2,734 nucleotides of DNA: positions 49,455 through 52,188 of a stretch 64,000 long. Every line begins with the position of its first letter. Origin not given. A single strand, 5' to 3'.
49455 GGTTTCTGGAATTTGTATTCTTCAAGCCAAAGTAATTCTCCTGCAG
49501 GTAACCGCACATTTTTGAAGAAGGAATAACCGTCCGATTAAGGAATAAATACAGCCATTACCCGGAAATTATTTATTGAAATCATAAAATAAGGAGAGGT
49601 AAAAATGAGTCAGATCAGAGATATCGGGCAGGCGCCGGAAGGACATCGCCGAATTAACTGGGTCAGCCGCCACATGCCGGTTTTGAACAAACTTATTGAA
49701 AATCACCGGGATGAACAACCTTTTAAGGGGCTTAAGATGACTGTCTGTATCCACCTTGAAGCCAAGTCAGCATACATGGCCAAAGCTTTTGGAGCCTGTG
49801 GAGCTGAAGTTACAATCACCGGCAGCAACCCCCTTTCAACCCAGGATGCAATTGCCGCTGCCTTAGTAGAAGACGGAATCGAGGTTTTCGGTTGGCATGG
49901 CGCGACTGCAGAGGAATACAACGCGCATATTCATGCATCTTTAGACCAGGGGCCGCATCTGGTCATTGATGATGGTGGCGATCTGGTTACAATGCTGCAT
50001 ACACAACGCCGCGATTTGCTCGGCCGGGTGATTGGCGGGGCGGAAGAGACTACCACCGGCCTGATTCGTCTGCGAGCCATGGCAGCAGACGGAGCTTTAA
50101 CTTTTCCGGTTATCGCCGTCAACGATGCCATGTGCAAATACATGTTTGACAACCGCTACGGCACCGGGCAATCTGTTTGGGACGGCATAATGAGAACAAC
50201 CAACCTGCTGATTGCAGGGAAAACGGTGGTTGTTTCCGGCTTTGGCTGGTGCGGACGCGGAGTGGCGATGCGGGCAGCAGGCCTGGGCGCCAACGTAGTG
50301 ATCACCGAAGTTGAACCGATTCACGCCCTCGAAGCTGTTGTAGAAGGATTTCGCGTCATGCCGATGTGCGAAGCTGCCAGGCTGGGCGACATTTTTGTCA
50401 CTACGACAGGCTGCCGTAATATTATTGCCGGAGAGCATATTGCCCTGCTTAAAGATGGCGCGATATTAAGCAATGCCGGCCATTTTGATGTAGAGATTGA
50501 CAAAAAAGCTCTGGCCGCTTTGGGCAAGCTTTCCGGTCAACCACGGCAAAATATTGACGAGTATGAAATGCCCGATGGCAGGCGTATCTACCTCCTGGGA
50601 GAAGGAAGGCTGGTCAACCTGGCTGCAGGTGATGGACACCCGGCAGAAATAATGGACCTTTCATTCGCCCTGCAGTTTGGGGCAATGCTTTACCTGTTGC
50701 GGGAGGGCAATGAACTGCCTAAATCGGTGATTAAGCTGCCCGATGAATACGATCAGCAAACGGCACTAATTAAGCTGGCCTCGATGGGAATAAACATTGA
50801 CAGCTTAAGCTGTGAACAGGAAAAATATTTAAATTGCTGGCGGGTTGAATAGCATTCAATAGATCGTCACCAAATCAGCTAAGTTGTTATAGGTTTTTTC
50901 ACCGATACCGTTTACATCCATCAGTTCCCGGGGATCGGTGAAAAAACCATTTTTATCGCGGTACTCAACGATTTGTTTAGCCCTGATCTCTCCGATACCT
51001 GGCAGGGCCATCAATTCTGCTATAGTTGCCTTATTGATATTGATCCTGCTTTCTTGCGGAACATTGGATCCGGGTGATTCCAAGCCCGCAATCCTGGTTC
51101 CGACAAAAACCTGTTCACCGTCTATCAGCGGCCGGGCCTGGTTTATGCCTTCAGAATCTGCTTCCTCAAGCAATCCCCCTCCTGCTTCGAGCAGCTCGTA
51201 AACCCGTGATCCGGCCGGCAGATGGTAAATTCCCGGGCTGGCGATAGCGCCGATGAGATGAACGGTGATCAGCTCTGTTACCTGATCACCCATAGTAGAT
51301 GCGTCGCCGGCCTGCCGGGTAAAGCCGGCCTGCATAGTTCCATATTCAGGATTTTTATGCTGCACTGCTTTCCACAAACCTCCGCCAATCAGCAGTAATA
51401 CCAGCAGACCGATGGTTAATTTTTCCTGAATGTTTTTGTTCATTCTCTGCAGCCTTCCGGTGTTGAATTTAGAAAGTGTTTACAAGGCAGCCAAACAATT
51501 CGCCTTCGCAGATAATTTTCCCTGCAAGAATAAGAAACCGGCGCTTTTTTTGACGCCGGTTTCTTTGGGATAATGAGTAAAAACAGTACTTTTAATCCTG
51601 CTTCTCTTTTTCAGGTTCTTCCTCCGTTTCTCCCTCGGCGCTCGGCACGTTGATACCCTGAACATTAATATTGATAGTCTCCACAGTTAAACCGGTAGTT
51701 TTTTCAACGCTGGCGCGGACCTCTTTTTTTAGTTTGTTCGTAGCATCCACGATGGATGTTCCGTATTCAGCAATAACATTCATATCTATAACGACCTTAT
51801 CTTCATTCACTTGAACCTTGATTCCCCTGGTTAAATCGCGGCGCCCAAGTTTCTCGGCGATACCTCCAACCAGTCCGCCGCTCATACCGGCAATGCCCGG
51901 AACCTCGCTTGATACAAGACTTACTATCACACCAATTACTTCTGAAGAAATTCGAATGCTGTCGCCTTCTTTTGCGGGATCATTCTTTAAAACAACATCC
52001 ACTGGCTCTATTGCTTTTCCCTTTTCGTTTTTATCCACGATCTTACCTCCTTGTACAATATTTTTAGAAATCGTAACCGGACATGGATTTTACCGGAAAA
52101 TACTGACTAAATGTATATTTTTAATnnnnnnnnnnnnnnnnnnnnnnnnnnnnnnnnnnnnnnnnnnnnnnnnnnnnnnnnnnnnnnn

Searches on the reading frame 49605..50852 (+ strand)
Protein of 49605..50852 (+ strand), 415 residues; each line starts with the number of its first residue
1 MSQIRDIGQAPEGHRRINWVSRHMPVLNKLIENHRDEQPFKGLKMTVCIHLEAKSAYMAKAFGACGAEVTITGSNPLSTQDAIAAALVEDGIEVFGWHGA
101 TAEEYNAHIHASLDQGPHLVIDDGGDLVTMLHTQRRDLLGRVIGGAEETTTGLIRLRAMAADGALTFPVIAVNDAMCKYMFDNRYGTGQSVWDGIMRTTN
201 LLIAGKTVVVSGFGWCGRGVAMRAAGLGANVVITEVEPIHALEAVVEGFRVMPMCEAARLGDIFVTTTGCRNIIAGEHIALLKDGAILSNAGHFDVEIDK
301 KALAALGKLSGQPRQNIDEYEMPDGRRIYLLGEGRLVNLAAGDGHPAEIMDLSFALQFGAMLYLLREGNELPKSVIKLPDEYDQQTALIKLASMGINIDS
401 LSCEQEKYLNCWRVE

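Call 3: search_protein_families(library=pfam, proteins=[window:49605-50852:+])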
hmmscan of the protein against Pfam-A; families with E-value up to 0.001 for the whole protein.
window:49605-50852:+ (415 aa): 4 families
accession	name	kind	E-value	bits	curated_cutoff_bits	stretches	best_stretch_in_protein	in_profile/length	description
PF05221.23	AdoHcyase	-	3.4e-52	177.9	25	2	3-133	3-138/299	S-adenosyl-L-homocysteine hydrolase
PF00670.27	AdoHcyase_NAD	-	5.5e-52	176.6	27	1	183-342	1-160/162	S-adenosyl-L-homocysteine hydrolase, NAD binding domain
PF02826.25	2-Hacid_dh_C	-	1e-09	38.5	25.1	1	192-305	23-139/178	D-isomer specific 2-hydroxyacid dehydrogenase, NAD binding domain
PF07991.19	KARI_N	-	0.00012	22.1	20.6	1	203-298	2-101/165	Acetohydroxy acid isomeroreductase, NADPH-binding domain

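Call 4: search_protein_families(library=ncbifam, proteins=[window:49605-50852:+])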
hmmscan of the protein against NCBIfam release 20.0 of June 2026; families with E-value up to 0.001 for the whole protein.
window:49605-50852:+ (415 aa): 9 families
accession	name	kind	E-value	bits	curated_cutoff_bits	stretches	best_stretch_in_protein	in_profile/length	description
NF004005.0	PRK05476.2-3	equivalog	1.6e-194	646.5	275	1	2-413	5-416/418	adenosylhomocysteinase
TIGR00936.1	ahcY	equivalog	4.5e-176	585.7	497.6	1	3-413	2-413/416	adenosylhomocysteinase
NF004010.0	PRK05476.3-3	equivalog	9.4e-89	298.3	512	1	12-406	17-420/432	adenosylhomocysteinase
NF004009.0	PRK05476.3-2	equivalog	2.3e-75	254.3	485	1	12-396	77-459/487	adenosylhomocysteinase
NF004008.0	PRK05476.3-1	equivalog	6.7e-23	81.3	440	1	45-368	16-303/326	adenosylhomocysteinase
NF041369.1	Dhydh_Halo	equivalog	3.3e-05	23.3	400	1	184-305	111-235/305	D-2-hydroxyacid dehydrogenase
TIGR02853.1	spore_dpaA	equivalog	0.00048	19.5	319.65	1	196-284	142-232/287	dipicolinic acid synthetase subunit A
NF005559.1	PRK07231.1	subfamily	0.00054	19.5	215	0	204-247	3-46/249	glucose 1-dehydrogenase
NF010633.0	PRK14030.1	subfamily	0.00068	18.8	743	0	194-233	217-256/445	glutamate dehydrogenase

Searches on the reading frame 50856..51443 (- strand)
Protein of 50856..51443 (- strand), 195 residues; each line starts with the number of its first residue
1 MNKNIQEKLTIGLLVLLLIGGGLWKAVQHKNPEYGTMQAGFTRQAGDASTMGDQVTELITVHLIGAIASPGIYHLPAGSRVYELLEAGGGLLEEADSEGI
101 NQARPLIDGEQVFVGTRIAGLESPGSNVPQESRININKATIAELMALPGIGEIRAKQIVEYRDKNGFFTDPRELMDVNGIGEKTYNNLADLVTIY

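Call 3: search_protein_families(library=pfam, proteins=[window:50856-51443:-])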
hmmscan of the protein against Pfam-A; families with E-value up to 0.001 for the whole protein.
window:50856-51443:- (195 aa): 4 families
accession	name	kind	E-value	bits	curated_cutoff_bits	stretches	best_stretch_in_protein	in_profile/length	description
PF12836.13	HHH_3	-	9e-22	77.4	27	1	131-193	3-65/65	Helix-hairpin-helix motif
PF00633.29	HHH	-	1.1e-12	47.5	24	1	135-161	4-30/30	Helix-hairpin-helix motif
PF10531.15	SLBB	-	7.8e-09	35.7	27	1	61-110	2-50/55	SLBB domain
PF14520.12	HHH_5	-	1.1e-06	29.4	27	0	136-160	29-53/57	Helix-hairpin-helix domain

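Call 4: search_protein_families(library=ncbifam, proteins=[window:50856-51443:-])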
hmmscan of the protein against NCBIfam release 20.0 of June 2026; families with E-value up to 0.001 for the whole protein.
window:50856-51443:- (195 aa): 3 families
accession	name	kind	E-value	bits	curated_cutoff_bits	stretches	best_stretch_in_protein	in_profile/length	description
TIGR01259.1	comE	subfamily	3e-24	85.3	152.35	1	78-194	1-120/120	comEA protein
TIGR00426.1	TIGR00426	subfamily_domain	2.8e-14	52.9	53.1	1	132-193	6-68/69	competence protein ComEA helix-hairpin-helix repeat region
NF045978.1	ComEA_MAG0490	equivalog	1.3e-08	34.7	98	1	54-190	36-158/162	MAG0490 family ComEA-like DNA-binding protein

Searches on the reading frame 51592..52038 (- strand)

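Call 3: search_protein_families(library=pfam, proteins=[window:51592-52038:-])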
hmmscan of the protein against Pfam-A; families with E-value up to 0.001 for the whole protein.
window:51592-52038:- (148 aa): 1 family
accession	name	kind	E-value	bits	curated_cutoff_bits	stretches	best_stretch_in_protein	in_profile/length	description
PF03780.18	Asp23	-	2.2e-29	102.5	28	1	27-129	4-107/108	Asp23 family, cell envelope-related function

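Call 4: search_protein_families(library=ncbifam, proteins=[window:51592-52038:-])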
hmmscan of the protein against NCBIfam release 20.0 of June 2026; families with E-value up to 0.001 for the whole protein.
window:51592-52038:- (148 aa): 1 family
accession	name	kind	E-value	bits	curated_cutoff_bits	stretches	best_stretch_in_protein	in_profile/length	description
NF033218.1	anchor_AmaP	equivalog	0.00025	20.9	55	1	73-126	113-166/166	alkaline shock response membrane anchor protein AmaP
